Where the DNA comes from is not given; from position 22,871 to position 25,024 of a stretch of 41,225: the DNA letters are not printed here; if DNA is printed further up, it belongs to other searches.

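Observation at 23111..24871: In-frame 894-bp tandem duplication turns the sugar-binding protein into a secreted SBP-SBP fusion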

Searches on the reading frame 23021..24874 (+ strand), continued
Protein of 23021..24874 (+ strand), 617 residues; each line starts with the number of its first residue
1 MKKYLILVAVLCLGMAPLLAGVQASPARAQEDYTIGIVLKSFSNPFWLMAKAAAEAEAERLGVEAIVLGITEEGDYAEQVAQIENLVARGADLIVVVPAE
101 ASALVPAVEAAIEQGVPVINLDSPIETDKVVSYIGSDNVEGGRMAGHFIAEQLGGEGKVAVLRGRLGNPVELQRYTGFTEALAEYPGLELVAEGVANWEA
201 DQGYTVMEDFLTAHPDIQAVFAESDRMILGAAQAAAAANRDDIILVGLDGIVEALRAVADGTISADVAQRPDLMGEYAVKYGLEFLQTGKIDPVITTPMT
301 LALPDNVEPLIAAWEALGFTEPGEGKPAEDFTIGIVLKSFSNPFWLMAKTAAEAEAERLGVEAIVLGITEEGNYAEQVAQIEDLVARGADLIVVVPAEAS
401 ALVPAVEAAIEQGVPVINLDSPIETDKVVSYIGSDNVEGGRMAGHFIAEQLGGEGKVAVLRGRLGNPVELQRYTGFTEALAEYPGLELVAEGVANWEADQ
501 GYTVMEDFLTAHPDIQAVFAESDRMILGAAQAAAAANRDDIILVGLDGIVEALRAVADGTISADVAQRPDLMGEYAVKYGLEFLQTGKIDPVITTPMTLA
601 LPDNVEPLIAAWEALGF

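Call 20: find_encoding_contigs(protein=P0121, flank=4000, max_places=6)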
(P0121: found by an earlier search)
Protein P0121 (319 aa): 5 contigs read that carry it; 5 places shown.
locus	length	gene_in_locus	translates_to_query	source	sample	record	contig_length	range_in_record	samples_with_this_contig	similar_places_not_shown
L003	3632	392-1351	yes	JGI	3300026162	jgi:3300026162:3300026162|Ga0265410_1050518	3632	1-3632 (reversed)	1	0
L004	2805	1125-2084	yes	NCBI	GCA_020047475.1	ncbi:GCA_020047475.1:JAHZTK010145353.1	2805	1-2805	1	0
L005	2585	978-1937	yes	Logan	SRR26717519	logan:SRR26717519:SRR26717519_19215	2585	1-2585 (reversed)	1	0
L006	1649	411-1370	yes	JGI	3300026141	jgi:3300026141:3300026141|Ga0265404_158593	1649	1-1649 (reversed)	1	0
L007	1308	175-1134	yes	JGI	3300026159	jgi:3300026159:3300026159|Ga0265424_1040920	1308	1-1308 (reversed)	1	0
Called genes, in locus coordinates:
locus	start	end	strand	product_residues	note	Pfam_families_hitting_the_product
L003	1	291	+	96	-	?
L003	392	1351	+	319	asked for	PF00532:Peripla_BP_1, PF13407:Peripla_BP_4, PF13377:Peripla_BP_3 (weak)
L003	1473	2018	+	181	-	PF07385:Lyx_isomer (faint)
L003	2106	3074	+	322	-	PF02653:BPD_transp_2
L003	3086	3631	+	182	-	?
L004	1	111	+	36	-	?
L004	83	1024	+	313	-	PF02779:Transket_pyr, PF02780:Transketolase_C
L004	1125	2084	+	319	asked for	PF00532:Peripla_BP_1, PF13407:Peripla_BP_4, PF13377:Peripla_BP_3 (weak)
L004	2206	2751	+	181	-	PF07385:Lyx_isomer (faint)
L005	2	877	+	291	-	?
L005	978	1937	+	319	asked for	PF00532:Peripla_BP_1, PF13407:Peripla_BP_4, PF13377:Peripla_BP_3 (weak)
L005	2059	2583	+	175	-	?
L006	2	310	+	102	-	?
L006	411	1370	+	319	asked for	PF00532:Peripla_BP_1, PF13407:Peripla_BP_4, PF13377:Peripla_BP_3 (weak)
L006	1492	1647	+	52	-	?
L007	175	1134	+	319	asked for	PF00532:Peripla_BP_1, PF13407:Peripla_BP_4, PF13377:Peripla_BP_3 (weak)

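Call 21: find_encoding_contigs(protein=P0122, flank=5000, max_places=6)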
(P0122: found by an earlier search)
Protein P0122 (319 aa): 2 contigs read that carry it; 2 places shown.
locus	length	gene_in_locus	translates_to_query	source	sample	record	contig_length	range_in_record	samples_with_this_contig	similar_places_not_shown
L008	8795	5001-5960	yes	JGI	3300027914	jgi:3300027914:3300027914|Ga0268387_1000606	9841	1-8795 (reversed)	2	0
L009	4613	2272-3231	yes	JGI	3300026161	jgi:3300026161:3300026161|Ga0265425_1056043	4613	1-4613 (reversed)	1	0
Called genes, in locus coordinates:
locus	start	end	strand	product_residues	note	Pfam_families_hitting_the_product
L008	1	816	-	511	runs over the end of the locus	PF00370:FGGY_N, PF02782:FGGY_C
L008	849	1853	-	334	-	PF00356:LacI, PF00532:Peripla_BP_1, PF13407:Peripla_BP_4, PF13377:Peripla_BP_3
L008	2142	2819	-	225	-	PF07385:Lyx_isomer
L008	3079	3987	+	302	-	PF00456:Transketolase_N, PF00676:E1_dh (weak)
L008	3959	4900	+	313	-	PF02779:Transket_pyr, PF02780:Transketolase_C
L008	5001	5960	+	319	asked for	PF00532:Peripla_BP_1, PF13407:Peripla_BP_4, PF13377:Peripla_BP_3 (weak)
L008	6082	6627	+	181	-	PF07385:Lyx_isomer (faint)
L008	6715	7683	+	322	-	PF02653:BPD_transp_2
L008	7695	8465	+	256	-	PF00005:ABC_tran, PF02463:SMC_N (weak), PF13304:AAA_21 (faint)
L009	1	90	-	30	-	?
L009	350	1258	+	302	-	PF00456:Transketolase_N, PF00676:E1_dh (weak)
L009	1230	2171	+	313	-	PF02779:Transket_pyr, PF02780:Transketolase_C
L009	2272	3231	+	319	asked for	PF00532:Peripla_BP_1, PF13407:Peripla_BP_4, PF13377:Peripla_BP_3 (weak)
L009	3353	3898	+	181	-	PF07385:Lyx_isomer (faint)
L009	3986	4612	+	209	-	?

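Call 22: find_encoding_contigs(protein=P0124, flank=4000, max_places=4)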
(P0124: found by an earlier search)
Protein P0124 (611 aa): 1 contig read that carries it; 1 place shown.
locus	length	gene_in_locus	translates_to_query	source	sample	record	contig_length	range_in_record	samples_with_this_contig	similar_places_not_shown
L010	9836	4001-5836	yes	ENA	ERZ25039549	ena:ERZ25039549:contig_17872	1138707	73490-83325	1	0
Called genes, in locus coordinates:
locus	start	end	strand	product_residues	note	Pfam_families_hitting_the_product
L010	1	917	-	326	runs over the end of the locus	PF00356:LacI, PF00532:Peripla_BP_1, PF13407:Peripla_BP_4, PF13377:Peripla_BP_3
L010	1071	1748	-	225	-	PF07385:Lyx_isomer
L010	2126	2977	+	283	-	PF00456:Transketolase_N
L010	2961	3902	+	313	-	PF02779:Transket_pyr, PF02780:Transketolase_C, PF22613:Transketolase_C_1 (faint)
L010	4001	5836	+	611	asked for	PF00532:Peripla_BP_1, PF13407:Peripla_BP_4, PF13377:Peripla_BP_3 (faint), PF00532:Peripla_BP_1, PF13407:Peripla_BP_4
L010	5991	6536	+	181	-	-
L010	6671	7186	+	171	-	PF02653:BPD_transp_2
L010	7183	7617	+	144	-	PF02653:BPD_transp_2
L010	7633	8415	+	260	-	PF09818:ABC_ATPase (faint), PF00005:ABC_tran, PF13304:AAA_21 (faint), PF02463:SMC_N (weak)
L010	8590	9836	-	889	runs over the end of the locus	PF25788:Ig_Rha78A_N, PF08531:Bac_rhamnosid_N, PF05592:Bac_rhamnosid, PF17389:Bac_rhamnosid6H, PF17390:Bac_rhamnosid_C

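Call 36: find_related_loci(query=A1, collection=genome_contigs, flank=6000)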
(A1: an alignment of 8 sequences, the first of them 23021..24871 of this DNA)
Query A1 (617 aa) in genome_contigs; peptide patterns used: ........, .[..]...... (x = any residue, [..] = any of these).
67 stretches matched a pattern; 6 encode a relative of the query (tblastn E <= 1e-3); 6 distinct loci.
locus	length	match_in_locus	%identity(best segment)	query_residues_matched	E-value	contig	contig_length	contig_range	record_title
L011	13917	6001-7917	75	1-617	0e+0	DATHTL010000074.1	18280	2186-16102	MAG TPA_asm: Anaerolineales bacterium isolate SMAG_U16076 k141_209984, whole genome shotgun sequence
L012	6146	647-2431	78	29-617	0e+0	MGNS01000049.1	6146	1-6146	MAG: Chloroflexi bacterium RBG_16_57_11 RBG_16_scaffold_16902, whole genome shotgun sequence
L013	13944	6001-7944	72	1-617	0e+0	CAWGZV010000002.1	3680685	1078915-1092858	MAG: uncultured Chloroflexia bacterium isolate MFD02979.bin.1.10 genome assembly, contig: contig_27555, whole genome sho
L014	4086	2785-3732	76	1-617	1e-153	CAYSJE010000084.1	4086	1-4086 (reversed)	MAG TPA_asm: uncultured Candidatus Saccharibacteria bacterium isolate binchicken_co122_203 genome assembly, contig: NODE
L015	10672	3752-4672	80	22-615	2e-139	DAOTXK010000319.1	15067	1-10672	MAG TPA_asm: Anaerolineae bacterium isolate H21_247 k133_3452556, whole genome shotgun sequence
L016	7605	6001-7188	73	33-615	2e-132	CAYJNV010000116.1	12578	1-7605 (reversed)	MAG TPA_asm: uncultured Caldilineaceae bacterium isolate ERP124720_co1_198 genome assembly, contig: NODE_5980_length_125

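Call 41: search_protein_families(library=ncbifam, proteins=[window:23021-24874:+], max_evalue=0.00001)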
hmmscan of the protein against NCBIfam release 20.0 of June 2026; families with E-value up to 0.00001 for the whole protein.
window:23021-24874:+ (617 aa): 24 families
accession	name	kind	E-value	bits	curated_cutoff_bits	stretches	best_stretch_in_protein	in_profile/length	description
NF007936.0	PRK10653.1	equivalog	2.5e-125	417.7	337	2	23-298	19-289/295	ribose ABC transporter substrate-binding protein RbsB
NF007254.0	PRK09701.1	equivalog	4.6e-99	331.5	335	2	1-295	1-296/311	D-allose transporter substrate-binding protein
NF041827.1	YtfQ_transport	equivalog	1.6e-59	201.4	510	2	341-605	35-308/320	galactofuranose ABC transporter, galactofuranose-binding protein YtfQ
TIGR02634.1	xylF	equivalog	1.6e-47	162.6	389.55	2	35-285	1-254/302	D-xylose ABC transporter substrate-binding protein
TIGR02637.1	RhaS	equivalog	4.2e-42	144.4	342.25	2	35-284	1-254/302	rhamnose ABC transporter substrate-binding protein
NF007680.0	PRK10355.1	equivalog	1.3e-34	119.8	504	2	23-268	17-264/331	D-xylose ABC transporter substrate-binding protein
NF011937.0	PRK15408.1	equivalog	1e-31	110.1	384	2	26-251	28-248/340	autoinducer 2 ABC transporter substrate-binding protein LsrB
NF008185.0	PRK10936.1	equivalog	1e-30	106.8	200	2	25-292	40-305/346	TMAO reductase system periplasmic protein TorT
NF007075.0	PRK09526.1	subfamily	5.4e-29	101.2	340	2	34-285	65-309/358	LacI family DNA-binding transcriptional regulator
NF007979.0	PRK10703.1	equivalog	2.3e-28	99.3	501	2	33-283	60-306/341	HTH-type transcriptional repressor PurR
NF007743.0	PRK10423.1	equivalog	4e-28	98.5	531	2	30-287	57-309/330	ribose operon transcriptional repressor RbsR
NF040907.2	ChvE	equivalog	8.3e-27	94.3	460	2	47-157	13-122/324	multiple monosaccharide ABC transporter substrate-binding protein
NF052284.1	rhzpin_SBP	equivalog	8.4e-27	94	420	2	43-279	12-248/289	rhizopine catabolism ABC transporter substrate-binding protein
NF007449.0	PRK10014.1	subfamily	8.7e-27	94.1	310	2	22-241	54-268/342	Mal regulon transcriptional regulator MalI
NF011924.1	PRK15395.1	equivalog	1.3e-24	86.9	420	2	15-268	8-278/329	galactose/glucose ABC transporter substrate-binding protein MglB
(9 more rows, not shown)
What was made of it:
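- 23021..24874 (+): Gene for the 617-aa two-domain RbsB-type substrate-binding protein (stop at 24872-24874). RbsB equivalog with two matched stretches (call 41).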

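Call 54: predict_structure(alignment_id=A2)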
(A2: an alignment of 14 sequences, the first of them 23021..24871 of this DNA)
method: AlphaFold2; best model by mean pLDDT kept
length: 617 residues; sequences in the alignment: 14
mean_pLDDT: 88.3   pTM: 0.50
mean pLDDT of the five models: 88.3, 87.8, 87.3, 87.3, 85.0
residues with pLDDT >= 90: 376; 70-90: 199; 50-70: 24; < 50: 18
segments of 3 or more residues with pLDDT < 50: 21-30, 321-328
pLDDT, mean of each block of 10 residues (from residue 1): 73 62 39 90 82 91 89 78 91 92 90 96 89 94 98 97 87 94 96 89 87 95 93 88 95 90 95 94 95 93 93 73 44 91 85 86 86 81 87 88 89 93 88 93 97 97 83 96 96 89 96 97 95 95 94 95 93 92 88 89 88 71
secondary structure, 60 per line:
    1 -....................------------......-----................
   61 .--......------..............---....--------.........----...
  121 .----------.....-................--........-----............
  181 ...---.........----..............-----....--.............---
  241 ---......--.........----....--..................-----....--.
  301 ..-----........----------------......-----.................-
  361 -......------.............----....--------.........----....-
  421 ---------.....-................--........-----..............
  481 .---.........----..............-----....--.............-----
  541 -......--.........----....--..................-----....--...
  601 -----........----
elements in order: H2-21 E34-39 H45-61 E64-69 H76-89 E93-96 H105-113 E118-121 E132-136 H138-153 E156-163 H169-183 E187-195 H200-213 E219-222 H225-237 E244-249 H252-260 E265-268 H271-288 E294-297 E300-302 H308-315 E332-337 H343-359 E362-367 H374-386 E391-394 H403-411 E416-419 E430-434 H436-451 E454-461 H467-481 E485-493 H498-511 E517-520 H523-535 E542-547 H550-558 E563-566 H569-586 E592-595 E598-600 H606-613
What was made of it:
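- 23021..23110 (+): N-terminal signal or anchor region (aa 1-30). It has a hydrophobic helix and no lipobox cysteine (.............). AF2 helix 2-21 followed by a disordered stretch 21-30 (call 54).
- On RbsB-like (cluster B, CUT2) sugar substrate-binding proteins, Pfam Peripla_BP_4 (PF13407): In the AF2 model both domains have pLDDT of about 90 (call 54). A hydrophobic N-terminal helix 2-21 precedes a disordered stretch (call 54).
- Closest known: GlnPQ-type ABC importers with tandem substrate-binding domains. Same: The independent-bead picture agrees with the AF2 model here (call 54).
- Checked: AlphaFold2 gives two confident domains and a disordered linker (residues 321-328, pLDDT below 50; call 54).
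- AF2 gives mean pLDDT 88 with pTM 0.50 and a disordered linker (call 54).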
